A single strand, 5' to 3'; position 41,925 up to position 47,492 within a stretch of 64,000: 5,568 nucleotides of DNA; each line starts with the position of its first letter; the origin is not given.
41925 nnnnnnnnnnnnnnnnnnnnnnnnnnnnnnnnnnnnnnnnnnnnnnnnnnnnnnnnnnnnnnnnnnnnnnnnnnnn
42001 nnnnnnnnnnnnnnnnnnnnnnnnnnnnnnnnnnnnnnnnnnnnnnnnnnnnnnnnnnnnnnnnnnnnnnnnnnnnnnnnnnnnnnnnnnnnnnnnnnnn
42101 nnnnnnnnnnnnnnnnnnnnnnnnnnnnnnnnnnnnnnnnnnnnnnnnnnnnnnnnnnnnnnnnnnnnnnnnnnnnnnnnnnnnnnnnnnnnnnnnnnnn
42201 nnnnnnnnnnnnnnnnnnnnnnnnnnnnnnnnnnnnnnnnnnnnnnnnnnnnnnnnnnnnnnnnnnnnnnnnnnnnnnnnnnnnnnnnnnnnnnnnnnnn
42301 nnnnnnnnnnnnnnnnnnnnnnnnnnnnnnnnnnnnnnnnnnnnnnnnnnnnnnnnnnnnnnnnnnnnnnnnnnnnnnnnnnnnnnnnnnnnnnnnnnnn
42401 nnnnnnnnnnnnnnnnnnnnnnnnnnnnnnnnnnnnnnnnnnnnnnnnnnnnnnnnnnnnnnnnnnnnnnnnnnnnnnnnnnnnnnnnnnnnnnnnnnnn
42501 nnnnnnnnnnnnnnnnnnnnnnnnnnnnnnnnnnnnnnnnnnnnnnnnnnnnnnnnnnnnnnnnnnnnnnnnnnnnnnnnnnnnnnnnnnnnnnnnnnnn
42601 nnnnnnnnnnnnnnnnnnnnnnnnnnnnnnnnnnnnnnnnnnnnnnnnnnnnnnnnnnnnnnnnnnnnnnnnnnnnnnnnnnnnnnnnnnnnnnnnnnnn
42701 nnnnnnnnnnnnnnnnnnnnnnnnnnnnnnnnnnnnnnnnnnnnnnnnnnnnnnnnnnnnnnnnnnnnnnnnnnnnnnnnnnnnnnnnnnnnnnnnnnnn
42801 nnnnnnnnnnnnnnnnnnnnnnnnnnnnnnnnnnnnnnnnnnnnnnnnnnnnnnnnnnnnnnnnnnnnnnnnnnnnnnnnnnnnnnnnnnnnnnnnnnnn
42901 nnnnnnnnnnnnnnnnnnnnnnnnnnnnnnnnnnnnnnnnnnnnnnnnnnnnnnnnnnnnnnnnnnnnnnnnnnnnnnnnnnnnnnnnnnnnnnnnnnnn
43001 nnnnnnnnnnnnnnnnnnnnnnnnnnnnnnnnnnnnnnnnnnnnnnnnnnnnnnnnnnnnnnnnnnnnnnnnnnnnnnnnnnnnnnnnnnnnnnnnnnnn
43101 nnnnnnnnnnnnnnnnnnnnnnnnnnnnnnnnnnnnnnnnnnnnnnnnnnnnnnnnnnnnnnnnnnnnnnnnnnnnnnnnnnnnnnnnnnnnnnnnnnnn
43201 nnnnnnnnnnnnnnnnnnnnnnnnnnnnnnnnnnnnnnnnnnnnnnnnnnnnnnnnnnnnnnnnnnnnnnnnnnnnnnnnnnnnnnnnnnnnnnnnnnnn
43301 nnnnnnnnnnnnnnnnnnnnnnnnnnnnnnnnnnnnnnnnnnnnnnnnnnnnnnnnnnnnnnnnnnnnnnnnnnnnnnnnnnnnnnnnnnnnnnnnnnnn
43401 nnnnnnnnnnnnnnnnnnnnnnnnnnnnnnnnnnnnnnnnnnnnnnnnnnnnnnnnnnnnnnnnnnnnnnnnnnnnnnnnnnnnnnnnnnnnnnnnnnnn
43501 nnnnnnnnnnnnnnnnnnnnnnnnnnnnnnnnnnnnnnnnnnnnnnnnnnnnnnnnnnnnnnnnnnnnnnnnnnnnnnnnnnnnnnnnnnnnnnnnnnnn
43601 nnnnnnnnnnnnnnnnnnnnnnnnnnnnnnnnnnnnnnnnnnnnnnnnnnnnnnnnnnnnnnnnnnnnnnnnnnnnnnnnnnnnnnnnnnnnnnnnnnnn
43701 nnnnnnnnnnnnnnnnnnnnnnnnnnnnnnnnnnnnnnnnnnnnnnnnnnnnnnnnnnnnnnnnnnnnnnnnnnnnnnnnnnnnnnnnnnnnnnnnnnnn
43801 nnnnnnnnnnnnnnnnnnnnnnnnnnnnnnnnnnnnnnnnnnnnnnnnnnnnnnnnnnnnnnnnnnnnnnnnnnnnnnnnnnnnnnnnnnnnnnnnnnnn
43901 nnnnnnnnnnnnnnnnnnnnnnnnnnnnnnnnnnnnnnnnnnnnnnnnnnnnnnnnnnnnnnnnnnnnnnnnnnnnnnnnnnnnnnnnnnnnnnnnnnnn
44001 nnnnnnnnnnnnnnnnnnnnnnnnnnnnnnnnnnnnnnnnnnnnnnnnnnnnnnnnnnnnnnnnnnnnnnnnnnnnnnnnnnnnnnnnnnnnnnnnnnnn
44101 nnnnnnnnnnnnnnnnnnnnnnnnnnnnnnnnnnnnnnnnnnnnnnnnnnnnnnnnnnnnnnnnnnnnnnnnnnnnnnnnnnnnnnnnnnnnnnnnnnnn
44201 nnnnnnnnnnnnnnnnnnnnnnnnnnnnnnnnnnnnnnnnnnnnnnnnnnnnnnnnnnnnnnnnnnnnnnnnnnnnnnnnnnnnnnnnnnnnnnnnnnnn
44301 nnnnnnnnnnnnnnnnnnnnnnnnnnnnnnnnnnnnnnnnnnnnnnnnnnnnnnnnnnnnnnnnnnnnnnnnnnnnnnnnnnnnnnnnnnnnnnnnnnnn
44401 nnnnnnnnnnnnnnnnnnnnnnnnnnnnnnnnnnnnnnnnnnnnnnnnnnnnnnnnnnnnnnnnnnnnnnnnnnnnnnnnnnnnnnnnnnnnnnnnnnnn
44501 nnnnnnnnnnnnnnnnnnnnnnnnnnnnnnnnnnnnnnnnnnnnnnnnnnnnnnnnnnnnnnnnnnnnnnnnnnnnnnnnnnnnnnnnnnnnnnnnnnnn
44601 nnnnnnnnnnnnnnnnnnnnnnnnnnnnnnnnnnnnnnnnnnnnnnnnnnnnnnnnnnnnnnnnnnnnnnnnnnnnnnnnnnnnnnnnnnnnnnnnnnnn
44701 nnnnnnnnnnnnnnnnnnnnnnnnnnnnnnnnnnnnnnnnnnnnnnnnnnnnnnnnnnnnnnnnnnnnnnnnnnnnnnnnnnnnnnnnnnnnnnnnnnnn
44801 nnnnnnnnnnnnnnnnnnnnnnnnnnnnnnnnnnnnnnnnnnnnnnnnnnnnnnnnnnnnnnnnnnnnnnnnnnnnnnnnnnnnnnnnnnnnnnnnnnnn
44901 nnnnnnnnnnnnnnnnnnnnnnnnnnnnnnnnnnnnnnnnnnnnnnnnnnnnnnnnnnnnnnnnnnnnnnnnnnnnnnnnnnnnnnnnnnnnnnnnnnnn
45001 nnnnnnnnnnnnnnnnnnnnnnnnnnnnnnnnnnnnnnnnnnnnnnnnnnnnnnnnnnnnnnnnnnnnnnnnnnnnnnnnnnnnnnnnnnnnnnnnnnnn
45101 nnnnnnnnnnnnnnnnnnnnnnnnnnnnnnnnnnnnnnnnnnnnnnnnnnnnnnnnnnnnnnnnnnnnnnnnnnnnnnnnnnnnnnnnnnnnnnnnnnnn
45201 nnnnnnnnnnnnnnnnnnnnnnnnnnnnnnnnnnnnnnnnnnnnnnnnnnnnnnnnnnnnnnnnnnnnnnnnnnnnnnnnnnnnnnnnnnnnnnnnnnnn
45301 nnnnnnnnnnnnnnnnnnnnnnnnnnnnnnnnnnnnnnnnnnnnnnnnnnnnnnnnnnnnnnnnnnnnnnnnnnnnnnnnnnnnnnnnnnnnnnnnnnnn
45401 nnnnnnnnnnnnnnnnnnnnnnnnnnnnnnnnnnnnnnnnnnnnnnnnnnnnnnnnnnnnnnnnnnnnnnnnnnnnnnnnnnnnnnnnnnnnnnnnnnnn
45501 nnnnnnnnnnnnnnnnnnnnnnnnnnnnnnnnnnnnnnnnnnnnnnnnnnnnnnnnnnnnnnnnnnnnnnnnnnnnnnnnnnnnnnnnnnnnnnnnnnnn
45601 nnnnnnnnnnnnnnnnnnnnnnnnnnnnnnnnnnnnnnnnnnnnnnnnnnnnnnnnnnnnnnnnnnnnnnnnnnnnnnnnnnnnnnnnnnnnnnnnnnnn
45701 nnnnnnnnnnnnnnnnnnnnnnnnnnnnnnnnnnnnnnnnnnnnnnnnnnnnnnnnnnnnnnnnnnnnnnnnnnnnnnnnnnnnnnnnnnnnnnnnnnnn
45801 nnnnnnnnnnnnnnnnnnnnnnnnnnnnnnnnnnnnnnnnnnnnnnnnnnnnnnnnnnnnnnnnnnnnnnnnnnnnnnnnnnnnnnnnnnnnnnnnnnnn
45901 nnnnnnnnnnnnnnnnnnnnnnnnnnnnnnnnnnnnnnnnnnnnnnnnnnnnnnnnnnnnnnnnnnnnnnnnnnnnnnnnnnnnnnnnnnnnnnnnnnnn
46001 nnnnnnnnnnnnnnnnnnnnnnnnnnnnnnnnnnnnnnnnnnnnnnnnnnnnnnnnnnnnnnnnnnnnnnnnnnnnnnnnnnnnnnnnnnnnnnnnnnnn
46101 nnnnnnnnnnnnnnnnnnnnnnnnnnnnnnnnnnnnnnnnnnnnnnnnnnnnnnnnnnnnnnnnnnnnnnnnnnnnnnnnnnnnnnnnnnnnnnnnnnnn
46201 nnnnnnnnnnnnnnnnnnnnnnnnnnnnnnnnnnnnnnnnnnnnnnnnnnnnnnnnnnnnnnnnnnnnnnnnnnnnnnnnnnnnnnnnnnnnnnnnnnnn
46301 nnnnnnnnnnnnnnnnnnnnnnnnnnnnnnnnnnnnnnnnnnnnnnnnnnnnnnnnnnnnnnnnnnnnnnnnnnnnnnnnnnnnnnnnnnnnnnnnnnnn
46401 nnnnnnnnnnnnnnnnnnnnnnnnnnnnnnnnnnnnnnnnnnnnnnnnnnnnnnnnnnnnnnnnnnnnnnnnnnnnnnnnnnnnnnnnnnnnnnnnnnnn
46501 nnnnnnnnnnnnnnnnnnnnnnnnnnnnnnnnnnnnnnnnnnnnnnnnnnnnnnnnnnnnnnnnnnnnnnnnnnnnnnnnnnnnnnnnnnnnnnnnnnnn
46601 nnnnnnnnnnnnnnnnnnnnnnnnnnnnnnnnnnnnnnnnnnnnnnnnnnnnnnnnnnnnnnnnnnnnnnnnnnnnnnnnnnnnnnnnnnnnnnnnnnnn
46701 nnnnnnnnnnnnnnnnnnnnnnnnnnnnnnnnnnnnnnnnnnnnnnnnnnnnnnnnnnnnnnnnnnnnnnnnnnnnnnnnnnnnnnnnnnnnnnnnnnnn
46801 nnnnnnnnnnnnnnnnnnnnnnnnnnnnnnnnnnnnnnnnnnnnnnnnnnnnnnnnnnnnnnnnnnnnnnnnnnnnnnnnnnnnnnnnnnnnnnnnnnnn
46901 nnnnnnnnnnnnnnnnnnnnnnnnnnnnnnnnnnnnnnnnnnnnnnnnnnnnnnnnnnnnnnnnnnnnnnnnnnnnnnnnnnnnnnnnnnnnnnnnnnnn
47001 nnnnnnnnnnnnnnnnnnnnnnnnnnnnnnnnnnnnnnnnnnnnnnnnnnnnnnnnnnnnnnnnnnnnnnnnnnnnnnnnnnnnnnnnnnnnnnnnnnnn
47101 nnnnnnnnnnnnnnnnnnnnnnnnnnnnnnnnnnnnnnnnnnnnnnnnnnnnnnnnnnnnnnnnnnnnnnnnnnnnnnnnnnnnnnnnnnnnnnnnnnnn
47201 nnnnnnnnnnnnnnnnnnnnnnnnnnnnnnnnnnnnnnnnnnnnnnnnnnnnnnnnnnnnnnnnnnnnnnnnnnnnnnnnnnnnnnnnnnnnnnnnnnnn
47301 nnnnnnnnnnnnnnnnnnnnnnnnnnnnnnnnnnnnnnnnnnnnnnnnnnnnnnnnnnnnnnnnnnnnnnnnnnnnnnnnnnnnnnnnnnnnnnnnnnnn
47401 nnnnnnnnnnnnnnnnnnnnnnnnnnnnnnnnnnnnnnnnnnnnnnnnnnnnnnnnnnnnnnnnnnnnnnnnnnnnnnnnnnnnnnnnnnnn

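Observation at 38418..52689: Three co-oriented giant secreted proteins share a C-terminal FG-GAP/VCBS-type propeller module but carry different carbohydrate-active heads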

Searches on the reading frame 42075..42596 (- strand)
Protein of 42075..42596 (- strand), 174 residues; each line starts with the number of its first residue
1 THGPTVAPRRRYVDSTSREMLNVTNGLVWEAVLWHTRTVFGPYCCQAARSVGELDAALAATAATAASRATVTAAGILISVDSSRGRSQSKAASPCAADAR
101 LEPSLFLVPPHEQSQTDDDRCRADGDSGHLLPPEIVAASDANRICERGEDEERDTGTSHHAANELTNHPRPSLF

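Call 31: search_protein_families(library=pfam, proteins=[window:42075-42596:-], max_evalue=0.001)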
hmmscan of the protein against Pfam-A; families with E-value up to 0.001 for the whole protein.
window:42075-42596:- (174 aa): 0 families

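Call 57: search_protein_families(library=ncbifam, proteins=[window:42075-42596:-], max_evalue=0.001)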
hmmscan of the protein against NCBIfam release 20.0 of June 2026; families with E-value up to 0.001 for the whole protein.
window:42075-42596:- (174 aa): 0 families

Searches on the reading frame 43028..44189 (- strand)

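Call 6: search_protein_families(library=pfam, proteins=[window:43047-44189:-, window:43028-44020:-], max_evalue=0.01)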
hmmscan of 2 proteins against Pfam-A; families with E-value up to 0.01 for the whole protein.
window:43047-44189:- (380 aa): 3 families
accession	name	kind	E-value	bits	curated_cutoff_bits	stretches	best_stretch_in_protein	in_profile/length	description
PF13517.12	FG-GAP_3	-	1.2e-14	55.1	26.9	3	122-175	1-61/61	FG-GAP-like repeat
PF01839.29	FG-GAP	-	2.1e-14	53.4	22.1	2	120-139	7-26/37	FG-GAP repeat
PF06938.16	DUF1285_N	-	0.00041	20.5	29.3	0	289-308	11-30/67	Domain of unknown function (DUF1285), N-terminal domain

window:43028-44020:- (330 aa): 1 family
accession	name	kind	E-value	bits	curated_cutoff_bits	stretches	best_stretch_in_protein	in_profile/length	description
PF13517.12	FG-GAP_3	-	0.00086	20.3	26.9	0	148-194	1-56/61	FG-GAP-like repeat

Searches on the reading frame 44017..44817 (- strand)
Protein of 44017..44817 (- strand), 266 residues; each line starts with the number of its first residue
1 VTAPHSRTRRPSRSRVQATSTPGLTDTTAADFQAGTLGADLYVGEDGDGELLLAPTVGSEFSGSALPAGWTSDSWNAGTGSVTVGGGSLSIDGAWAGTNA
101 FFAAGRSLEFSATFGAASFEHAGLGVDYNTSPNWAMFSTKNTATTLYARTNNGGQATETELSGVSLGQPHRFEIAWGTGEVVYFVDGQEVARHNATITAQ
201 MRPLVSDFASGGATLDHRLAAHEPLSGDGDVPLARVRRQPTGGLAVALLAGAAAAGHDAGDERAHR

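Call 6: search_protein_families(library=pfam, proteins=[window:44017-44817:-], max_evalue=0.01)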
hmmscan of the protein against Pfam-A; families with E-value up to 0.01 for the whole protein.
window:44017-44817:- (266 aa): 1 family
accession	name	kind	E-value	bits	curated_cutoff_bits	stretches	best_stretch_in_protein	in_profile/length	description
PF00722.28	Glyco_hydro_16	-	0.0011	18.9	22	1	139-196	82-138/175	Glycosyl hydrolases family 16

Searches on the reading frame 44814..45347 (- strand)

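Call 6: search_protein_families(library=pfam, proteins=[window:44814-45347:-], max_evalue=0.01)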
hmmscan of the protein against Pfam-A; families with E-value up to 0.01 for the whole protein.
window:44814-45347:- (177 aa): 3 families
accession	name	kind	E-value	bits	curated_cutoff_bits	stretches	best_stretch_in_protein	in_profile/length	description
PF17803.7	Cadherin_4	-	3.5e-11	43.9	25.1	1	97-145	9-56/71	Bacterial cadherin-like domain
PF17963.7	Big_9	-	4.9e-06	27.8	23.6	1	99-145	1-43/89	Bacterial Ig domain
PF17892.7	Cadherin_5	-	2.4e-05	24.5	26.5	1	99-145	2-49/98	Cadherin-like domain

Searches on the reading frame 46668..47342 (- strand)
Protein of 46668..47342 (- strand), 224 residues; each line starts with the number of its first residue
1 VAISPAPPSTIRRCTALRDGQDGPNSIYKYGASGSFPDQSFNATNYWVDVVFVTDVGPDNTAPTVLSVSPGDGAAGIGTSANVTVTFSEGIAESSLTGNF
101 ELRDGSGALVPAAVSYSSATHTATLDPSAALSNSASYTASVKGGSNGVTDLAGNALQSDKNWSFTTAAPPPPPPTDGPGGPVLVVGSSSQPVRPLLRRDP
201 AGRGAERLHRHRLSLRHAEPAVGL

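Call 6: search_protein_families(library=pfam, proteins=[window:46668-47342:-], max_evalue=0.01)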
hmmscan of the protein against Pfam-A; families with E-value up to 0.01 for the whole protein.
window:46668-47342:- (224 aa): 3 families
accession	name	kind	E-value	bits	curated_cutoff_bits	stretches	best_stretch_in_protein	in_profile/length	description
PF13205.12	Big_5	-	3.7e-24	85.9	23.6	1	59-166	1-105/105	Bacterial Ig-like domain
PF19078.6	Big_12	-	2.2e-06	28.2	27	1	59-157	1-92/102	Bacterial Ig-like domain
PF13313.11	DUF4082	-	7.9e-06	26.3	28.4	1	21-48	116-143/143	Domain of unknown function (DUF4082)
